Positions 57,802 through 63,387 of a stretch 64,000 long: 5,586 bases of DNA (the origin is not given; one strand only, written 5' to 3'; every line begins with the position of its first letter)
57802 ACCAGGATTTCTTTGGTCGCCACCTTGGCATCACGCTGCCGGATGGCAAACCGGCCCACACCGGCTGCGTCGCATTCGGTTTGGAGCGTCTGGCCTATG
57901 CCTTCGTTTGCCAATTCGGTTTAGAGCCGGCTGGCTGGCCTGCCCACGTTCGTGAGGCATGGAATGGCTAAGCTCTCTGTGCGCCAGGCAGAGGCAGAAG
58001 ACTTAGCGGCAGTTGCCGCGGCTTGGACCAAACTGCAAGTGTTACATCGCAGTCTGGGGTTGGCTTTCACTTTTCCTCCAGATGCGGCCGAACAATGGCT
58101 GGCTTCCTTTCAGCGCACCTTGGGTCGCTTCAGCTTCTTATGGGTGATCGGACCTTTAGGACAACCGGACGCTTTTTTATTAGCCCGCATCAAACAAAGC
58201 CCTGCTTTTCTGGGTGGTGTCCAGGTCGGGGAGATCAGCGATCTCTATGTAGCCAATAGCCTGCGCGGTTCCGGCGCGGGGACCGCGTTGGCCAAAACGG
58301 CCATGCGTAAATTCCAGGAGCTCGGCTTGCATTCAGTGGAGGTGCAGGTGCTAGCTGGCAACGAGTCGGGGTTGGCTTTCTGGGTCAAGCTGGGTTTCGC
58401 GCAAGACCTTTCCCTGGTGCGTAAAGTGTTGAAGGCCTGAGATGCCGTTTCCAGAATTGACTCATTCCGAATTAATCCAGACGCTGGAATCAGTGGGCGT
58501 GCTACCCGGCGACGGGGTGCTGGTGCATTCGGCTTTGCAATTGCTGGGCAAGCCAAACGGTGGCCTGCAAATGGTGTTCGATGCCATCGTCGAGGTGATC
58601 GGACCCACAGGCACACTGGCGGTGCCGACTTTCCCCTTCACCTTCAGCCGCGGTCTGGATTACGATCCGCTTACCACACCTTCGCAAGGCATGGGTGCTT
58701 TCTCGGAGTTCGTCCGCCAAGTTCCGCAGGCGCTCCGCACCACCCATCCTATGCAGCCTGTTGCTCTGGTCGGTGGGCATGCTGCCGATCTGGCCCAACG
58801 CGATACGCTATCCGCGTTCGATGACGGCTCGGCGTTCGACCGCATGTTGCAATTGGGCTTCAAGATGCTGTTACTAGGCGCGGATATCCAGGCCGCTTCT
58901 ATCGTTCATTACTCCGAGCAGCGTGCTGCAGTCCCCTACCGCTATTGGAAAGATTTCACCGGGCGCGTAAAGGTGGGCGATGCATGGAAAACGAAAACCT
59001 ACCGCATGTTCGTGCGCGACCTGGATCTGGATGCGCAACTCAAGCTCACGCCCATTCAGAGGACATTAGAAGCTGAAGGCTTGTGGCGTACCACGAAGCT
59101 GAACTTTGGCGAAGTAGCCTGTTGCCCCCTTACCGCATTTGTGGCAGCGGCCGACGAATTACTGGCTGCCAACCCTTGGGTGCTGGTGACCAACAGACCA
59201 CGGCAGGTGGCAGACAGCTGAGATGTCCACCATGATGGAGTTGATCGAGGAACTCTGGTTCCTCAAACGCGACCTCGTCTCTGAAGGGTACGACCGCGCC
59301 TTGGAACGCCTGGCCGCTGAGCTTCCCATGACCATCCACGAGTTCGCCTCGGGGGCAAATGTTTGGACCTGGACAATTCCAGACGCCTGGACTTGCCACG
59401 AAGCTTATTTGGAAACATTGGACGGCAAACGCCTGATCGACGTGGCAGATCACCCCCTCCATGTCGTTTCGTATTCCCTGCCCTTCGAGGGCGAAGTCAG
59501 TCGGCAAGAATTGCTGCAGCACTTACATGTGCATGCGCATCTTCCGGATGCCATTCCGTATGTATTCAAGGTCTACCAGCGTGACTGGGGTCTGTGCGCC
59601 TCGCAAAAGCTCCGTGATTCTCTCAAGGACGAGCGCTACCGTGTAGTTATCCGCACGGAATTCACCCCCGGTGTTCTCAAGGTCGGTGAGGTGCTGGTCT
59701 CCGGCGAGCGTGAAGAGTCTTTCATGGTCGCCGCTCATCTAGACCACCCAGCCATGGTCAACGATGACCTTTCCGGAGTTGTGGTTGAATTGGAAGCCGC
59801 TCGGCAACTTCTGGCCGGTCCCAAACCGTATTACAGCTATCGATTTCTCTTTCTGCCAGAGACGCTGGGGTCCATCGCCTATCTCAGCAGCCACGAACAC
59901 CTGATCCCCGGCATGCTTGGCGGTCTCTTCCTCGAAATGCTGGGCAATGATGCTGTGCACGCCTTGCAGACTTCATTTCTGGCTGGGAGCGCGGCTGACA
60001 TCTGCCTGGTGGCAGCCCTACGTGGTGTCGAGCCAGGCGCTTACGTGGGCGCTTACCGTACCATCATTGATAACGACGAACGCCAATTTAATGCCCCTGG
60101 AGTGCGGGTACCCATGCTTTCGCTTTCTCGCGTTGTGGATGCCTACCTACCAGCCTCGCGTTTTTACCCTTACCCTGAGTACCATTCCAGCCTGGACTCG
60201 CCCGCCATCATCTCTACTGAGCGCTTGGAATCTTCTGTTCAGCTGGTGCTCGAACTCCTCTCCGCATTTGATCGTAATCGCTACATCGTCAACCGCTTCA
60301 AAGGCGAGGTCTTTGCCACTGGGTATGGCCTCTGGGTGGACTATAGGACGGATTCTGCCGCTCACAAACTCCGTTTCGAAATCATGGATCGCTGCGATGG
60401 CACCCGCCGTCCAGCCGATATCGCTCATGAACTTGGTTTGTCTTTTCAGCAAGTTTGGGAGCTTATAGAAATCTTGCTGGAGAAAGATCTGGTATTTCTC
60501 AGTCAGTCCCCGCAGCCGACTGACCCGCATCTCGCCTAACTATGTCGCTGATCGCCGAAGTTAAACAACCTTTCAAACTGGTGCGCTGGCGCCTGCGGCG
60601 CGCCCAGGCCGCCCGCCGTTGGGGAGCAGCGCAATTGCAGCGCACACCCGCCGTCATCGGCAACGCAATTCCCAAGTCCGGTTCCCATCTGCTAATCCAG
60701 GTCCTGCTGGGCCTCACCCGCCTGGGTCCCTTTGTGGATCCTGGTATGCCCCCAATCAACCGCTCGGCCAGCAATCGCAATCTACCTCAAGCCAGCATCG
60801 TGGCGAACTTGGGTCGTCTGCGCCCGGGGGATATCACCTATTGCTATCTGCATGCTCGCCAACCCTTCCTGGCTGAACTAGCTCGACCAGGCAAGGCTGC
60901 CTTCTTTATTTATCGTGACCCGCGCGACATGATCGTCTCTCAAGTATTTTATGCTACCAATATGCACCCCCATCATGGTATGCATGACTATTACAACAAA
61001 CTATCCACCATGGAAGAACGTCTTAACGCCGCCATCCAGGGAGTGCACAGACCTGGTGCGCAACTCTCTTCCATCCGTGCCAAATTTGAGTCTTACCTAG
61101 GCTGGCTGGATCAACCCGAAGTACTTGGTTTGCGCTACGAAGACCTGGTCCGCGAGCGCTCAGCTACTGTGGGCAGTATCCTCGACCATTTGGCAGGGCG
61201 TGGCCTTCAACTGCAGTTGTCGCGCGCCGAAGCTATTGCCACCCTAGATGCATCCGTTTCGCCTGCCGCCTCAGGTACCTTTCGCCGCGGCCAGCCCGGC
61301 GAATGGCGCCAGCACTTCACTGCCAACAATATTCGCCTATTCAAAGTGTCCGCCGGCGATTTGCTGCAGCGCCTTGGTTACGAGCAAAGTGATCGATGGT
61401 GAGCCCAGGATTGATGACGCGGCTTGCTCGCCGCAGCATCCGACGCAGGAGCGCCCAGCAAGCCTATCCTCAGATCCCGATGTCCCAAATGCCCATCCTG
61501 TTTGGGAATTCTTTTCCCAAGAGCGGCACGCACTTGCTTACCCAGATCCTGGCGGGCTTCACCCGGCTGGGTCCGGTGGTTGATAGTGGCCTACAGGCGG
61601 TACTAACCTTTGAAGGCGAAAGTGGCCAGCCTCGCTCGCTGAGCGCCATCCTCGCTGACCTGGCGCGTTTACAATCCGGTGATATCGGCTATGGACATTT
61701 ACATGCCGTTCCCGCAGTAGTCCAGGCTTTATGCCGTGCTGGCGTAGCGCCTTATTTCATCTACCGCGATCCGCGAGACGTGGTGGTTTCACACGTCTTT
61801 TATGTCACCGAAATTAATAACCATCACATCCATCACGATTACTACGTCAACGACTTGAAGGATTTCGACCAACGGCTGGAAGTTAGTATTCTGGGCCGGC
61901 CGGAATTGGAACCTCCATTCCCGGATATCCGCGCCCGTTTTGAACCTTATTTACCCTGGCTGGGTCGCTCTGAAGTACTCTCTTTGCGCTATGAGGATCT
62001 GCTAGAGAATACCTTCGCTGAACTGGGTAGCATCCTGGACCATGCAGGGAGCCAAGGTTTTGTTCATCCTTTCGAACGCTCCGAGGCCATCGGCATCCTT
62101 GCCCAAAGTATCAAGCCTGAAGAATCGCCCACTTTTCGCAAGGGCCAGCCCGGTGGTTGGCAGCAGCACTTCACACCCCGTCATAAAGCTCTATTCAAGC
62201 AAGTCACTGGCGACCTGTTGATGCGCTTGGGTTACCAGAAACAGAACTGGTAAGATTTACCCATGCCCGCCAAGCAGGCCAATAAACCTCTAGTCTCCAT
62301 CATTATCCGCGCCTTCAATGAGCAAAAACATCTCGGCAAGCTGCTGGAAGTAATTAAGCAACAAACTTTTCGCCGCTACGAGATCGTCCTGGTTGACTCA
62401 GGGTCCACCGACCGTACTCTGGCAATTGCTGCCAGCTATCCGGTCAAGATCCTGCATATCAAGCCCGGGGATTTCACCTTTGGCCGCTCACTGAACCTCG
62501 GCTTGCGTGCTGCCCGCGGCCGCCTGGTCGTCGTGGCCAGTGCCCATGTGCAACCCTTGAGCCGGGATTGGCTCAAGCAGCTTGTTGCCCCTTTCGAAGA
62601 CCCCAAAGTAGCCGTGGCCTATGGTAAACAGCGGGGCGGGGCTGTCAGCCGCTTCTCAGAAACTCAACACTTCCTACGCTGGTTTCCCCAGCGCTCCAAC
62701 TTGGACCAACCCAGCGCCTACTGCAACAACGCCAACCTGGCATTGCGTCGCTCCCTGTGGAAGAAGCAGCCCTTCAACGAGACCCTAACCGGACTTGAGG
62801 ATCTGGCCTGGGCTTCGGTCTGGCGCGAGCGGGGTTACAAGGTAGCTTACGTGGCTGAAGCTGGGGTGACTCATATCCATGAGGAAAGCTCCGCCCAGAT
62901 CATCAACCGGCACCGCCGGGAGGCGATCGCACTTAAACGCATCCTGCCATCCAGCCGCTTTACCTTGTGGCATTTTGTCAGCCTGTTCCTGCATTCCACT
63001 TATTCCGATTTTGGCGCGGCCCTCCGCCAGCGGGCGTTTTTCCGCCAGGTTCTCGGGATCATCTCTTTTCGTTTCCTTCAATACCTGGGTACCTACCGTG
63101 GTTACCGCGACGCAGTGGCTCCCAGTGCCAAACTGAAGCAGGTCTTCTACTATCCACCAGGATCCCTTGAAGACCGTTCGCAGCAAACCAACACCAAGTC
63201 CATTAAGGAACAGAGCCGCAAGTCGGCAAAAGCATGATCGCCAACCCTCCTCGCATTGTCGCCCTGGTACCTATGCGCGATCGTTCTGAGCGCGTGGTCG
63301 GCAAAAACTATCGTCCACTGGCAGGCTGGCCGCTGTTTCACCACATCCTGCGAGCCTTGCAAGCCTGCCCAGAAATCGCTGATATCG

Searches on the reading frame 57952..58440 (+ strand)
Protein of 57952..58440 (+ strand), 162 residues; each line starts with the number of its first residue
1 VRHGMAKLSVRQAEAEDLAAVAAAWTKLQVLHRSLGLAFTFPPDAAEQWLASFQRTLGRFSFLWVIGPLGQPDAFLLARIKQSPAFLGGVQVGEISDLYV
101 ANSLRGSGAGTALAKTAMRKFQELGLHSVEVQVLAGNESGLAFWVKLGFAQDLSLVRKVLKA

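Call 11: search_protein_families(library=pfam, proteins=[window:57952-58440:+])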
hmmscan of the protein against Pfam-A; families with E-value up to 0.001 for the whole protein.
window:57952-58440:+ (162 aa): 5 families
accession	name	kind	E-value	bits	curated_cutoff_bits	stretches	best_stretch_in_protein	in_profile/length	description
PF00583.31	Acetyltransf_1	-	3.7e-11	43.8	20.7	1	57-149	29-116/116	Acetyltransferase (GNAT) family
PF13302.13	Acetyltransf_3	-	1.2e-05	26.5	25.4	1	8-149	2-137/138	Acetyltransferase (GNAT) domain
PF13508.13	Acetyltransf_7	-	2.7e-05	24.9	27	1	92-150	29-83/84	Acetyltransferase (GNAT) domain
PF13673.13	Acetyltransf_10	-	3.5e-05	24.2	23.6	1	93-151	52-109/128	Acetyltransferase (GNAT) domain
PF08445.16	FR47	-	5.5e-05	23.5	22.1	1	91-152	20-80/86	FR47-like protein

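Call 77: search_protein_families(library=ncbifam, proteins=[window:57952-58440:+], max_evalue=0.001)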
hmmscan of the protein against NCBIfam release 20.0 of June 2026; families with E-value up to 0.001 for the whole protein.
window:57952-58440:+ (162 aa): 6 families
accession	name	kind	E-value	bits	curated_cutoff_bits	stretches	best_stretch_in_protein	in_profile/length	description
NF002959.0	PRK03624.1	equivalog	4.2e-08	33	124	1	93-154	73-134/147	GNAT family acetyltransferase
NF040503.1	resist_ArsN1a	equivalog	4.7e-05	23.2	170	1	92-150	77-134/159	arsinothricin resistance N-acetyltransferase ArsN1 family A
TIGR03585.1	PseH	equivalog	0.00024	21.2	93.1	1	98-151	82-135/156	UDP-4-amino-4,6-dideoxy-N-acetyl-beta-L-altrosamine N-acetyltransferase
NF040502.1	PPT_acetyltrans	equivalog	0.00031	20.5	300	1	7-151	7-144/183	phosphinothricin N-acetyltransferase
TIGR03448.1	mycothiol_MshD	equivalog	0.0005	19.5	163.1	1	91-151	227-287/294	mycothiol synthase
TIGR01575.1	rimI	equivalog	0.00076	19.6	86.4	0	92-151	55-114/132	ribosomal protein S18-alanine N-acetyltransferase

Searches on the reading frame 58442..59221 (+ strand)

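Call 11: search_protein_families(library=pfam, proteins=[window:58442-59221:+])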
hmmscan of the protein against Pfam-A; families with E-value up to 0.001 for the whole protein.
window:58442-59221:+ (259 aa): 1 family
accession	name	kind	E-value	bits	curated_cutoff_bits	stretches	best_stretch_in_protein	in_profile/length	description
PF02522.19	Antibiotic_NAT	-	1.5e-39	136.4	25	1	27-241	1-231/232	Aminoglycoside 3-N-acetyltransferase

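Call 58: search_protein_families(library=ncbifam, proteins=[window:58442-59221:+], max_evalue=0.000001)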
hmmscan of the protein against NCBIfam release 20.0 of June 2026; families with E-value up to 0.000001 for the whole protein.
window:58442-59221:+ (259 aa): 5 families
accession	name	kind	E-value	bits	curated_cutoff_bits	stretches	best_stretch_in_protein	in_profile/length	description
NF033082.0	AAC_3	equivalog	4.8e-29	101.5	270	2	74-178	85-191/262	aminoglycoside 3-N-acetyltransferase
NF033080.0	AAC_3_II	subfamily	5.4e-23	81.8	480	1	81-169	94-183/268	AAC(3)-II family aminoglycoside N-acetyltransferase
NF033180.1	AAC_3_VIII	exception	2.6e-19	69.5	560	2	74-221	99-241/286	aminoglycoside N-acetyltransferase AAC(3)-VIII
NF033081.0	AAC_3_IV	equivalog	2.2e-17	63.3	420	1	9-181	2-172/252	AAC(3)-IV family aminoglycoside N-acetyltransferase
NF033612.0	AAC_3_VIa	exception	8.8e-17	61.3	675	1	6-163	20-195/298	aminoglycoside N-acetyltransferase AAC(3)-VIa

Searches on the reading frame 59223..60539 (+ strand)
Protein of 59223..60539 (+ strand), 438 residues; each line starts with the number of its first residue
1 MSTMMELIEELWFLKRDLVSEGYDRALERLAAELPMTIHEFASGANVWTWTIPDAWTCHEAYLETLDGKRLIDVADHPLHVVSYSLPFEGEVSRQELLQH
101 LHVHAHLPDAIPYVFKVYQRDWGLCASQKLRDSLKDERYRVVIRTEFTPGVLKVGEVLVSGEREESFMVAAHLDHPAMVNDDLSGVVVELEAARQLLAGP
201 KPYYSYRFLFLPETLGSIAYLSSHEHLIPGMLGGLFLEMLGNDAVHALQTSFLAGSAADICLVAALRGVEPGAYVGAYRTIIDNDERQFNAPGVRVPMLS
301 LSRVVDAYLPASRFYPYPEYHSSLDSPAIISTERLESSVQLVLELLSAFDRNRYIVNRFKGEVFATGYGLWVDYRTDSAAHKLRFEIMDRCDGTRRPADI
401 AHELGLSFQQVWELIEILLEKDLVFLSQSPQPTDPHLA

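Call 13: search_protein_families(library=pfam, proteins=[window:59223-60539:+], max_evalue=0.01)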
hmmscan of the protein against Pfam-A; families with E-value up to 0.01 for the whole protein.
window:59223-60539:+ (438 aa): 4 families
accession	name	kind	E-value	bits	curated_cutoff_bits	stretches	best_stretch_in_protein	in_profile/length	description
PF16254.10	DUF4910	-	2.3e-59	200.7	26.6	1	6-352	2-247/247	Domain of unknown function (DUF4910)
PF09940.16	DUF2172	-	1.8e-29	102.4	27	1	56-146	2-92/92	Domain of unknown function (DUF2172)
PF04389.22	Peptidase_M28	-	3.8e-07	30.5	21.3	1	161-345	8-192/193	Peptidase family M28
PF16221.11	HTH_47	-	0.0044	17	27.1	0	378-424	30-76/78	winged helix-turn-helix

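Call 58: search_protein_families(library=ncbifam, proteins=[window:59223-60539:+], max_evalue=0.000001)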
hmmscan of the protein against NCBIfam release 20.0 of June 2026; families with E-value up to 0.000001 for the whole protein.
window:59223-60539:+ (438 aa): 0 families

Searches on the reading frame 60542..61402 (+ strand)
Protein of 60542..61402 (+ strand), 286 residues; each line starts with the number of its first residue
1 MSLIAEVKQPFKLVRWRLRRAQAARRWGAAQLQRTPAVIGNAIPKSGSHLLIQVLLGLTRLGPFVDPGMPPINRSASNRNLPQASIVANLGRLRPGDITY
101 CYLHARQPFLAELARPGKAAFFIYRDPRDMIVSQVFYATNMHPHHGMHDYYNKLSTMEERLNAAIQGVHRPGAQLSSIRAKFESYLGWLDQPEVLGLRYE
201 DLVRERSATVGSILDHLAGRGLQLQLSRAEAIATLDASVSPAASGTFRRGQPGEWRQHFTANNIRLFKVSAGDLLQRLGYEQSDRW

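Call 13: search_protein_families(library=pfam, proteins=[window:60542-61402:+], max_evalue=0.01)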
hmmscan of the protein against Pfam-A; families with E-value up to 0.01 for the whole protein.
window:60542-61402:+ (286 aa): 2 families
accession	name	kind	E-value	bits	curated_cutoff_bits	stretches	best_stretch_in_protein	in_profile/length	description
PF00685.33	Sulfotransfer_1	-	1.2e-09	38.4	22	1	123-269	96-245/255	Sulfotransferase domain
PF13469.12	Sulfotransfer_3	-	0.00019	22.2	27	1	122-217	129-210/216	Sulfotransferase family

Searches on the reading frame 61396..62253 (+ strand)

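Call 13: search_protein_families(library=pfam, proteins=[window:61396-62253:+], max_evalue=0.01)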
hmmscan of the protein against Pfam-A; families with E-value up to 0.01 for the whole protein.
window:61396-62253:+ (285 aa): 2 families
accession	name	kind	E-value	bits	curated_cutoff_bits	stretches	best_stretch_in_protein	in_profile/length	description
PF00685.33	Sulfotransfer_1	-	2e-10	40.9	22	1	122-275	96-251/255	Sulfotransferase domain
PF13469.12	Sulfotransfer_3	-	1.2e-05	26.2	27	1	121-218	129-211/216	Sulfotransferase family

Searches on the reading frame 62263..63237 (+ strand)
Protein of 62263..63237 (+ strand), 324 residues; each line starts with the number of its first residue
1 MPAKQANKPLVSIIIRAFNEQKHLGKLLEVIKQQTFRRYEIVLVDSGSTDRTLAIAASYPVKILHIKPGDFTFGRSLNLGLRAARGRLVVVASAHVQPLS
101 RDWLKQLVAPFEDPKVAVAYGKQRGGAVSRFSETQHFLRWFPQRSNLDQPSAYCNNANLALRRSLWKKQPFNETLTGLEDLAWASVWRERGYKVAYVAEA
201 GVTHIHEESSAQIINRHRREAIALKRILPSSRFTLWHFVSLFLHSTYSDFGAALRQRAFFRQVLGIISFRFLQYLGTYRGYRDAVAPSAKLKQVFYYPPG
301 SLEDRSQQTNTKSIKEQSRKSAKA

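Call 13: search_protein_families(library=pfam, proteins=[window:62263-63237:+], max_evalue=0.01)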
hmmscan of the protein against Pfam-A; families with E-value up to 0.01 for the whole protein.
window:62263-63237:+ (324 aa): 3 families
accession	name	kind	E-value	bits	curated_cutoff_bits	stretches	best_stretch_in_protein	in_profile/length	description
PF00535.33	Glycos_transf_2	-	2.6e-24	86.5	23.3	1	12-164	1-162/168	Glycosyl transferase family 2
PF13641.12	Glyco_tranf_2_3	-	1.4e-12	48.6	27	1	11-221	3-228/230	Glycosyltransferase like family 2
PF13506.12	Glyco_transf_21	-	0.0044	17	21.7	0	79-219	24-171/174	Glycosyl transferase family 21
